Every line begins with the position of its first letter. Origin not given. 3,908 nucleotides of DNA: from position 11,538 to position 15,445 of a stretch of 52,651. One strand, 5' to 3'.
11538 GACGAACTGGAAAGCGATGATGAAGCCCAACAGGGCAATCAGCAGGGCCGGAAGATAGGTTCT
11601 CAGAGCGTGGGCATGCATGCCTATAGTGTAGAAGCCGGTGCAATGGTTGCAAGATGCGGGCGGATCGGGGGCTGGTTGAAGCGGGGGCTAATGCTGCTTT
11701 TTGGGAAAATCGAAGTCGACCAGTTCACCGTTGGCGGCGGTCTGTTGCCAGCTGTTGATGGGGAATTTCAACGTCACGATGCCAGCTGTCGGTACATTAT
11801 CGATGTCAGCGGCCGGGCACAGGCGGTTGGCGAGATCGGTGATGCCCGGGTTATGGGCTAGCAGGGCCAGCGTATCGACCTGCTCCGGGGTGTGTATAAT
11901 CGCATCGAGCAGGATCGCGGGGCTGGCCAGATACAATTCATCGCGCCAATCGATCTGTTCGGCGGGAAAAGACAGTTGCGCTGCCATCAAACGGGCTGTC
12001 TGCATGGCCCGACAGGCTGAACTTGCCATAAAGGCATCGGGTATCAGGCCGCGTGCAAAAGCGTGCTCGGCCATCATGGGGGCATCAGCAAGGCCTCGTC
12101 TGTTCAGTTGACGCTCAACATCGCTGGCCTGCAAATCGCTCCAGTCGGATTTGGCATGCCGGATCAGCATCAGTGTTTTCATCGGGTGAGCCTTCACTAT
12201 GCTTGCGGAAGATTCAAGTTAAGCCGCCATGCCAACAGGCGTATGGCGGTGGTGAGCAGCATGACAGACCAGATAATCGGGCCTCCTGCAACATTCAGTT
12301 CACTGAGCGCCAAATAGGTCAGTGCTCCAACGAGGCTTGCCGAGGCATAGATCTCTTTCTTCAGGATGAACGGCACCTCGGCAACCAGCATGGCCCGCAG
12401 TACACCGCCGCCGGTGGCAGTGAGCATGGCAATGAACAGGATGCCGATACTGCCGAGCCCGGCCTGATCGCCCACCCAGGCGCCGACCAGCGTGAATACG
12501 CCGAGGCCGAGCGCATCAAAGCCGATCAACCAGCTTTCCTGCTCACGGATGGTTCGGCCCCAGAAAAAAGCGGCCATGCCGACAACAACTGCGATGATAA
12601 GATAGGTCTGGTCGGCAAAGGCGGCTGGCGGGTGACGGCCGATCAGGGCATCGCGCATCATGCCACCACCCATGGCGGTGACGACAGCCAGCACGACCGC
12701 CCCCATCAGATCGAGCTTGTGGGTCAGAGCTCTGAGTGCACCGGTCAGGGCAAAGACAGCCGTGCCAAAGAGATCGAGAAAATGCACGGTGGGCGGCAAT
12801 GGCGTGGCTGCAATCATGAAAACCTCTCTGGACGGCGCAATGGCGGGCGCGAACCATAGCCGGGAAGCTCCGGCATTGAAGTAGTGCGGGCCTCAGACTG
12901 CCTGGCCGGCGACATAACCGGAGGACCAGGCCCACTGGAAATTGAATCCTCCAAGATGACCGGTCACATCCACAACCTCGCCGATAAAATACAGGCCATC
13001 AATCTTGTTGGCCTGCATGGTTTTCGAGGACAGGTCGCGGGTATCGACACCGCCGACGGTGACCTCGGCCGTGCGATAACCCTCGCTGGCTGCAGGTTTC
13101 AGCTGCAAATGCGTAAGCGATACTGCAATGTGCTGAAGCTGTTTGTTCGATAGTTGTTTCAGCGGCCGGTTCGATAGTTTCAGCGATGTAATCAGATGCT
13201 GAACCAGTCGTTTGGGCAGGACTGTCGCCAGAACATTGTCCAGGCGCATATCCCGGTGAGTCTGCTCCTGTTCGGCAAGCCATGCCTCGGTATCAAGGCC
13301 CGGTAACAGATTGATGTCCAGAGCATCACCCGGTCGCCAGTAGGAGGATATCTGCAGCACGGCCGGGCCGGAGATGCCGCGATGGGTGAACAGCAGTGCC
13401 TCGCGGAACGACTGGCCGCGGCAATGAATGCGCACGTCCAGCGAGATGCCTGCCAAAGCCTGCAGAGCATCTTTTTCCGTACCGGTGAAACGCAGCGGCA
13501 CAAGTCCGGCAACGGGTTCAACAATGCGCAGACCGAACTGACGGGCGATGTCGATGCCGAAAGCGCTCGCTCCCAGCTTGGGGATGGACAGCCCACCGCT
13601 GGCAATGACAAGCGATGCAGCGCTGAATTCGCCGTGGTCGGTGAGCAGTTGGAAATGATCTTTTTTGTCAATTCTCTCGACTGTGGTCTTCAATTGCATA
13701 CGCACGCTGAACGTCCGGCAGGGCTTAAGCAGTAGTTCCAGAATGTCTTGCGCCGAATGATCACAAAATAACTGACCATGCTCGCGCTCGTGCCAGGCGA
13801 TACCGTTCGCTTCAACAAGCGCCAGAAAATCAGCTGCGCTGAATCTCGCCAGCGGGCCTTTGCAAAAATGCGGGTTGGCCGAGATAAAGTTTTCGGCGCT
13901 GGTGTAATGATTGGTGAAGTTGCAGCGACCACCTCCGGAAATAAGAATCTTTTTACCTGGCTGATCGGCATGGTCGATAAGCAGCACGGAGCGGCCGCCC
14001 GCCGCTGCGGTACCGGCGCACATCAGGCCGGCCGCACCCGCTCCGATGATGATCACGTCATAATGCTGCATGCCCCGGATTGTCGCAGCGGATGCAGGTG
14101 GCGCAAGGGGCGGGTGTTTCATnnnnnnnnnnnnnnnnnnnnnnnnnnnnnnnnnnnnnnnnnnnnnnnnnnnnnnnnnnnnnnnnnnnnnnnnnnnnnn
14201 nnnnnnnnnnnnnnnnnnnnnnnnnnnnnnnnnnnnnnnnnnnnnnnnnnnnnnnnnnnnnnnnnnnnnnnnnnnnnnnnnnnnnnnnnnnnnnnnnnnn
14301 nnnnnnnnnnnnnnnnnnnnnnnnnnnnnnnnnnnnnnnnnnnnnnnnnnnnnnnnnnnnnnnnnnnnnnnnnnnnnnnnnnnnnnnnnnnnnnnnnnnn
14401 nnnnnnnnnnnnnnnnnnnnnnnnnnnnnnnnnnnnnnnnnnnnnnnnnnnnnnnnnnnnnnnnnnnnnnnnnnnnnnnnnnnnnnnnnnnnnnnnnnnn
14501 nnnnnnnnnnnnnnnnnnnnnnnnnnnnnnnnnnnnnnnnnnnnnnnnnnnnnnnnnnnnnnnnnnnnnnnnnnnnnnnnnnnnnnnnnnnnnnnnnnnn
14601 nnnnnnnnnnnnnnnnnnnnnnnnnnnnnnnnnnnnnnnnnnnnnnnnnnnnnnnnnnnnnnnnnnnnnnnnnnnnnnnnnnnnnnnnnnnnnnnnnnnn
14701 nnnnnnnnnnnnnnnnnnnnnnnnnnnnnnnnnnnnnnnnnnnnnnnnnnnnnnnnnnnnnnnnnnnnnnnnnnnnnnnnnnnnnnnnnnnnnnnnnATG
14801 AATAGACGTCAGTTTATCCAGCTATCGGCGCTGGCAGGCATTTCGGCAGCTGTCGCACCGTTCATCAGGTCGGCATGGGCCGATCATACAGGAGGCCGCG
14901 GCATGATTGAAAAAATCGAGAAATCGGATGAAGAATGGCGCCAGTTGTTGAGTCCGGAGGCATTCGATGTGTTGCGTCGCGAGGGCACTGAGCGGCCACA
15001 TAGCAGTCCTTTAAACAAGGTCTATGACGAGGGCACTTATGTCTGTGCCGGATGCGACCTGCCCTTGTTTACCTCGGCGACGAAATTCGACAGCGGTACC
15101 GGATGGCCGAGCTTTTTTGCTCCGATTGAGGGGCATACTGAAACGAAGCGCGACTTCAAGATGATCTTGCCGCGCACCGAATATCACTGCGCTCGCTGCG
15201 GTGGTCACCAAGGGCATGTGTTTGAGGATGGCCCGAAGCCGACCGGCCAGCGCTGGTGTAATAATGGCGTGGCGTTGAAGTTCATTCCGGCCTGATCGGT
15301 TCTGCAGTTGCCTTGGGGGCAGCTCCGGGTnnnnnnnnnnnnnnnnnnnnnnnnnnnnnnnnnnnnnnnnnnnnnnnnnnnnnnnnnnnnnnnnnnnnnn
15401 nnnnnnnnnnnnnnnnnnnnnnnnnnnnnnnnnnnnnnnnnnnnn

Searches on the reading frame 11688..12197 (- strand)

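Call 9: search_protein_families(library=pfam, proteins=[window:11688-12197:-], max_evalue=0.001)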
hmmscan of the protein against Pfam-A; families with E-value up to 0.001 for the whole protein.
window:11688-12197:- (169 aa): 1 family
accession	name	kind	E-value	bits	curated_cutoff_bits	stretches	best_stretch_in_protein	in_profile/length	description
PF00300.27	His_Phos_1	-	1.7e-07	31.5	21.7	1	9-81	1-73/194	Histidine phosphatase superfamily (branch 1)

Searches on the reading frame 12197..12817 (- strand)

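Call 9: search_protein_families(library=pfam, proteins=[window:12197-12817:-], max_evalue=0.001)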
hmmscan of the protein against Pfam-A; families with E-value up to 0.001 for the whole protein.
window:12197-12817:- (206 aa): 1 family
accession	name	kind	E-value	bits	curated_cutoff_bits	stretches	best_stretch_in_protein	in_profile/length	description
PF03458.18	Gly_transporter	-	4.5e-41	139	23.5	2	13-86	2-76/78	Glycine transporter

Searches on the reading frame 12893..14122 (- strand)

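Call 9: search_protein_families(library=pfam, proteins=[window:12893-14122:-], max_evalue=0.001)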
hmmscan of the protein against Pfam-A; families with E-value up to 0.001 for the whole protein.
window:12893-14122:- (409 aa): 11 families
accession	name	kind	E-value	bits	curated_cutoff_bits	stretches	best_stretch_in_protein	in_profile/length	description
PF03486.20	HI0933_like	-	1.7e-90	303.2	50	1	22-407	2-243/244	HI0933-like protein Rossmann domain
PF22780.1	HI0933_like_1st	-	3.5e-40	138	27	1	205-354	2-165/165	HI0933-like protein barrel and H2TH domain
PF00890.30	FAD_binding_2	-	6.6e-11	42.5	20.4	1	22-67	1-46/414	FAD binding domain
PF13738.12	Pyr_redox_3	-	1.2e-09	38.3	30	1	24-183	1-140/305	Pyridine nucleotide-disulphide oxidoreductase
PF01266.30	DAO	-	7.9e-09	35.9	27.9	1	22-125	1-99/353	FAD dependent oxidoreductase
PF07992.20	Pyr_redox_2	-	2.5e-08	34.2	26.1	1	21-178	1-110/291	Pyridine nucleotide-disulphide oxidoreductase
PF12831.13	FAD_oxidored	-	2.4e-07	30.8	27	1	22-155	1-118/416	FAD dependent oxidoreductase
PF01134.28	GIDA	-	1.4e-05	24.7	22.1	0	22-52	1-31/391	Glucose inhibited division protein A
PF13450.12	NAD_binding_8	-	2.7e-05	24.8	21.9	1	25-56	1-32/68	NAD(P)-binding Rossmann-like domain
PF01262.27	AlaDh_PNT_C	-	0.0003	20.7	23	1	12-54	20-62/214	Alanine dehydrogenase/PNT, C-terminal domain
PF00070.33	Pyr_redox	-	0.00037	21.4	22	0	23-56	2-35/82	Pyridine nucleotide-disulphide oxidoreductase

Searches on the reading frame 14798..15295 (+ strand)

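Call 4: search_protein_families(library=pfam, proteins=[window:14798-15295:+], max_evalue=0.01)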
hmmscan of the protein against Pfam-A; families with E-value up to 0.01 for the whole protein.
window:14798-15295:+ (165 aa): 2 families
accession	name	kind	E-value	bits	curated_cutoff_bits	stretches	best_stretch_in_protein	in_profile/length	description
PF01641.26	SelR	-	8.9e-45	151.8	24.9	1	51-164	1-116/116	SelR domain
PF10518.14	TAT_signal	-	0.0091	16.4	22.7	0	1-20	2-21/21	TAT (twin-arginine translocation) pathway signal sequence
